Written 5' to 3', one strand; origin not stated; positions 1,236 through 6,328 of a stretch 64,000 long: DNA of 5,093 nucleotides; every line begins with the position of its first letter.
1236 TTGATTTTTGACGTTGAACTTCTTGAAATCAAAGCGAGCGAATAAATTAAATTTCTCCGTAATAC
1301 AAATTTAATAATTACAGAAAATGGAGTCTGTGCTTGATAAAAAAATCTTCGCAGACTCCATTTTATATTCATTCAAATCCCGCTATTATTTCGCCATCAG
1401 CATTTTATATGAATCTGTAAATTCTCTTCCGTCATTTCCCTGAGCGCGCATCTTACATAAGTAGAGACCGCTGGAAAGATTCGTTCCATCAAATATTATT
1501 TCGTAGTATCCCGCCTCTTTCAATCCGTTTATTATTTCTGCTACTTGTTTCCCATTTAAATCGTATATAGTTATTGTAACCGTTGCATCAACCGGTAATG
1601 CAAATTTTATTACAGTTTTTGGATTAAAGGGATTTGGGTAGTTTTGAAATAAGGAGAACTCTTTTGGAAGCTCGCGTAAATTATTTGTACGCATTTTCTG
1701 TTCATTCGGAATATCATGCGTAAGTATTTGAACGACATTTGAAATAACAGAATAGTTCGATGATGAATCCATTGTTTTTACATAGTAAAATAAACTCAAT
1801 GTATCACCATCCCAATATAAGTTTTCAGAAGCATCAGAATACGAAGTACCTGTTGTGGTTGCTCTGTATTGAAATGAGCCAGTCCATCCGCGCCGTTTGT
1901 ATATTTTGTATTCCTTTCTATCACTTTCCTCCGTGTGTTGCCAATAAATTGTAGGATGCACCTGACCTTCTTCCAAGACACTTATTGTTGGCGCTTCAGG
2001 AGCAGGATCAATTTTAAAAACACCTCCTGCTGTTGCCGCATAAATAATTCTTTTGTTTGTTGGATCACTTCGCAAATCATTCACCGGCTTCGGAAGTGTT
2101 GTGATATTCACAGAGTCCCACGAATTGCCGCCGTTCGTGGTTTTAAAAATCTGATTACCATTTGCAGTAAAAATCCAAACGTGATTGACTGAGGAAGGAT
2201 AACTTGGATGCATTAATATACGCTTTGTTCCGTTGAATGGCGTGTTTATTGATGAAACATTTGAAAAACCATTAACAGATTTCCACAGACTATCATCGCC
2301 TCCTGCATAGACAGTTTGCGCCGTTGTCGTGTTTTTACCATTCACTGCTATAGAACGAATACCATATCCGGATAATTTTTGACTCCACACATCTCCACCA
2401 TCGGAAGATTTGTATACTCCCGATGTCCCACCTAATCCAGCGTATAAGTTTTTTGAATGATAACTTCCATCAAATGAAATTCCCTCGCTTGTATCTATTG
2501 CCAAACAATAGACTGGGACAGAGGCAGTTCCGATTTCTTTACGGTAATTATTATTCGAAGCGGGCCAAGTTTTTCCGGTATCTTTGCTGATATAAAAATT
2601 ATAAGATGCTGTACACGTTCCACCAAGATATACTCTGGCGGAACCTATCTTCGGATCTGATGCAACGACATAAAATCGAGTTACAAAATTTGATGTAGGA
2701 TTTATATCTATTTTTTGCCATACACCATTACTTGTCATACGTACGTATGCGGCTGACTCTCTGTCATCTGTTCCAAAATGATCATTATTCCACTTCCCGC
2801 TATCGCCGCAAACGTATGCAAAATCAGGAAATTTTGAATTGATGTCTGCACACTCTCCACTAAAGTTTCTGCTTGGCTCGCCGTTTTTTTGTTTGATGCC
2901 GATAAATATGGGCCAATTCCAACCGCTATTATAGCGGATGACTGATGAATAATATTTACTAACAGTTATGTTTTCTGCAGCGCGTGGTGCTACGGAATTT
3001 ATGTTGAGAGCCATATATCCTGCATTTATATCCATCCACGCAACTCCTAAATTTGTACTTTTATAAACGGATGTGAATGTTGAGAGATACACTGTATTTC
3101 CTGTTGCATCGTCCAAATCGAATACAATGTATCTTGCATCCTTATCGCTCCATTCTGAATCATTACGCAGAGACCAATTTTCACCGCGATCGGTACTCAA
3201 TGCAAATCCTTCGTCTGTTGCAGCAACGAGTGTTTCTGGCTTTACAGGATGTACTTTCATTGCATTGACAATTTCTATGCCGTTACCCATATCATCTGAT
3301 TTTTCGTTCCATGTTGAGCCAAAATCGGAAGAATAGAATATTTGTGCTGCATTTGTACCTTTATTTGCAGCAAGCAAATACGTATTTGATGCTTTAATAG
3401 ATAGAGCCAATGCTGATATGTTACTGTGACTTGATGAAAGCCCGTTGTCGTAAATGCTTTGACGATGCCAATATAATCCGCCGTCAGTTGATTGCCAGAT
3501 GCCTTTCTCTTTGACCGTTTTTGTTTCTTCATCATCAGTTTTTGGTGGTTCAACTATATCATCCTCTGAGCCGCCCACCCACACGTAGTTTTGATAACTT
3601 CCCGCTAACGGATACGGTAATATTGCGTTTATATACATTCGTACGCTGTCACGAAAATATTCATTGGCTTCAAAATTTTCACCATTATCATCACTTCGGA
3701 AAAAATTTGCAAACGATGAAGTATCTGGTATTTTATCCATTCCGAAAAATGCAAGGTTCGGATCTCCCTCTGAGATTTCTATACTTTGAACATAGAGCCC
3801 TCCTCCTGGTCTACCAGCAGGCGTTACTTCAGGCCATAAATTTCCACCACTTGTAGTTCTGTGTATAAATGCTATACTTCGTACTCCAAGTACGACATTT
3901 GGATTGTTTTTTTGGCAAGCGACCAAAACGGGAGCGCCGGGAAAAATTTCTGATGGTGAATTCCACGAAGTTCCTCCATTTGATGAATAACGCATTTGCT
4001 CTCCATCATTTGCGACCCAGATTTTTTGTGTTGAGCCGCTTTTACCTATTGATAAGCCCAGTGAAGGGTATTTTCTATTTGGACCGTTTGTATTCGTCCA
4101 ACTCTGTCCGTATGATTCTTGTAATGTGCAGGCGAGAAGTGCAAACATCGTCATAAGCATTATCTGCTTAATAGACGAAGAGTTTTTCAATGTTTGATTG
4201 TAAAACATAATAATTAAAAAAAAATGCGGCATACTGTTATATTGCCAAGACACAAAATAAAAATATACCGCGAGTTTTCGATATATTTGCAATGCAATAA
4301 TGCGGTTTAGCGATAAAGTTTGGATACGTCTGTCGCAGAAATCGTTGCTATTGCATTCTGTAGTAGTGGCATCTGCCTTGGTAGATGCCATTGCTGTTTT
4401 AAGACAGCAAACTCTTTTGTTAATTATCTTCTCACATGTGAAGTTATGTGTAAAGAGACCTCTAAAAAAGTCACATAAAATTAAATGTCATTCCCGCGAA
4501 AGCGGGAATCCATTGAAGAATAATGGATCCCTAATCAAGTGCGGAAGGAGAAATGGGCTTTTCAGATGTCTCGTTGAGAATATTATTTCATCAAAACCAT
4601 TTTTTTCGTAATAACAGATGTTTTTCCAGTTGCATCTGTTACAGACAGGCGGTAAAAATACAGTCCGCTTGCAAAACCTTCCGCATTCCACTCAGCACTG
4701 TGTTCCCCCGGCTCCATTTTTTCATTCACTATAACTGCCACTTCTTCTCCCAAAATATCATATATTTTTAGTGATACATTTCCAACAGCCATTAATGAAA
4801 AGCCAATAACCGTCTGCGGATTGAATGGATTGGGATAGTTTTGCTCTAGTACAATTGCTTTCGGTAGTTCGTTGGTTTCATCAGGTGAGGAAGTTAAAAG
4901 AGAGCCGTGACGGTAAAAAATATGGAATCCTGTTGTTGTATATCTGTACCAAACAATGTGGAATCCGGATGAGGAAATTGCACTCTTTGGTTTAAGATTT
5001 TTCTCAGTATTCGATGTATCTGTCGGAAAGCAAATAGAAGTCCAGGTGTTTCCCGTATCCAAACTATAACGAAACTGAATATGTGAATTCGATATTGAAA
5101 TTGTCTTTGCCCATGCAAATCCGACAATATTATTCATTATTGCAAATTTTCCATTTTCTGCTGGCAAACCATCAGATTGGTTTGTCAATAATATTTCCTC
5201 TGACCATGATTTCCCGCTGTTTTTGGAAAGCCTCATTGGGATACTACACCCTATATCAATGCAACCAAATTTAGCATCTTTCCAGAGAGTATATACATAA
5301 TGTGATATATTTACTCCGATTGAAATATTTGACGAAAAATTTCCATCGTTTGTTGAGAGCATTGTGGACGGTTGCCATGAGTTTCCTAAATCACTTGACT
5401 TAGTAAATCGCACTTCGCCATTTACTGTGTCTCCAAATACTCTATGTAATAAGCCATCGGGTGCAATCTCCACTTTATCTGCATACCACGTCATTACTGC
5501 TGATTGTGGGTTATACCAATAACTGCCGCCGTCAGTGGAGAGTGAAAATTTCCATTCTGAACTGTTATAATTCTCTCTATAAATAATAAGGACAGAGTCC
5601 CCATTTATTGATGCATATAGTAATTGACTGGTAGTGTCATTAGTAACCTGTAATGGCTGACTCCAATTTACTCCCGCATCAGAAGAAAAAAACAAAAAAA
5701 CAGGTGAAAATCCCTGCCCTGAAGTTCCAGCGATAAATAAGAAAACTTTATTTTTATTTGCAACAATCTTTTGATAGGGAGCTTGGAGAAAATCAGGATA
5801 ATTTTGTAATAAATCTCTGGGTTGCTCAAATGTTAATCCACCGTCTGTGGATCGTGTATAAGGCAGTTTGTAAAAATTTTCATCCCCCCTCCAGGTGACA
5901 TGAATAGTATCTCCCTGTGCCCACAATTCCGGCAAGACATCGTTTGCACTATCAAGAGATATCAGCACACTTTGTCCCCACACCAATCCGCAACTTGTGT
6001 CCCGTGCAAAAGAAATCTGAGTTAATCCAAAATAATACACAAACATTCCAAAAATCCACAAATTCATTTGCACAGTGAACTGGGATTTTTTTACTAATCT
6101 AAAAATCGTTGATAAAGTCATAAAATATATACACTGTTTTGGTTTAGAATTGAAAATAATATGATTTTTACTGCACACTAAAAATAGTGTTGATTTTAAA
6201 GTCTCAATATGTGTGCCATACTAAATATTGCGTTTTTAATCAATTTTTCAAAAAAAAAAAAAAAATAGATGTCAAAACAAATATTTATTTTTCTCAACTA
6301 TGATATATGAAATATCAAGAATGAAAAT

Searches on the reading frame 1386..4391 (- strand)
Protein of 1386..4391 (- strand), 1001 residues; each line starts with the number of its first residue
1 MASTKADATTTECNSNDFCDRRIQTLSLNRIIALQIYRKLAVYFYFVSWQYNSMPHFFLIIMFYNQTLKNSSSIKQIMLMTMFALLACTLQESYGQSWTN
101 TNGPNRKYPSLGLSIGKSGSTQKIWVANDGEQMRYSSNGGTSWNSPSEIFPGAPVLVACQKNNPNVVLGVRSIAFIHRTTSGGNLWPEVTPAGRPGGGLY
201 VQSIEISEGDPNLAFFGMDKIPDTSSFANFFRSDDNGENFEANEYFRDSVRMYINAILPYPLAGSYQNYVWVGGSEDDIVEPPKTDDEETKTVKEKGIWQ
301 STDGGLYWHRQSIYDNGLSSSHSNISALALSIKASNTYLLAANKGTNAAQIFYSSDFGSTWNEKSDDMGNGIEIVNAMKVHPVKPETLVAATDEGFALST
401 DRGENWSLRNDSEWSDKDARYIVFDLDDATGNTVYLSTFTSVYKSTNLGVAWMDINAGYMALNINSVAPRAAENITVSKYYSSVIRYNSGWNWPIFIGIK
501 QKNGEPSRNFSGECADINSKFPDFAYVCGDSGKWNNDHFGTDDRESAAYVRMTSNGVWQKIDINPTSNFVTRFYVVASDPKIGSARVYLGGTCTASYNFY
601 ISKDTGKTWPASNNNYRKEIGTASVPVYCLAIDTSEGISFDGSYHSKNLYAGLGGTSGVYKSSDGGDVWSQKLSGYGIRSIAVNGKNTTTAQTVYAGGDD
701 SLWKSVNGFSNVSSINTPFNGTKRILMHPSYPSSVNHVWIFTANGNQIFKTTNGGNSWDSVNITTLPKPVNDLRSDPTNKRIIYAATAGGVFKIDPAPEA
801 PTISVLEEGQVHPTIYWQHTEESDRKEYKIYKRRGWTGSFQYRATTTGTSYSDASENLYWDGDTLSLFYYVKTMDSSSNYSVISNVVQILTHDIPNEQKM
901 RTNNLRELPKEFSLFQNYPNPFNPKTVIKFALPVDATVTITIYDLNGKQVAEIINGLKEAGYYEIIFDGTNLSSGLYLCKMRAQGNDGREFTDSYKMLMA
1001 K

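Call 26: search_protein_families(library=pfam, proteins=[window:1386-4391:-], max_evalue=0.001)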
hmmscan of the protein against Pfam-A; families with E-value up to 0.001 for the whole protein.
window:1386-4391:- (1001 aa): 4 families
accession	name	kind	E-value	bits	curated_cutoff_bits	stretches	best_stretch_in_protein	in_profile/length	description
PF15902.12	Sortilin-Vps10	-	4.3e-15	55.9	33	2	298-410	3-113/446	Sortilin, neurotensin receptor 3,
PF18962.6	Por_Secre_tail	-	1.1e-09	38.9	27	1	918-985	2-66/75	Secretion system C-terminal sorting domain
PF13860.13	FlgD_ig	-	2.7e-05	24.5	27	1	928-984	14-76/79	FlgD Ig-like domain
PF13088.12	BNR_2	-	4.3e-05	23.4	31.4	0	531-673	29-154/277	BNR repeat-like domain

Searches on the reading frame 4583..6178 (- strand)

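Call 26: search_protein_families(library=pfam, proteins=[window:4583-6178:-], max_evalue=0.001)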
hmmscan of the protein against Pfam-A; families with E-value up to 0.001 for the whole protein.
window:4583-6178:- (531 aa): 4 families
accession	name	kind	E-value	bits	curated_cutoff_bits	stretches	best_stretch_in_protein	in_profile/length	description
PF13088.12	BNR_2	-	7.2e-12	45.7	31.4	1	104-278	84-258/277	BNR repeat-like domain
PF18962.6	Por_Secre_tail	-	1.3e-08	35.4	27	1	448-516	2-67/75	Secretion system C-terminal sorting domain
PF15902.12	Sortilin-Vps10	-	7.3e-07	28.8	33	0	109-231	5-119/446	Sortilin, neurotensin receptor 3,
PF24316.1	Tli3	-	1.4e-05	25.8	27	0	295-333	66-103/129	T6SS Tli3 immunity protein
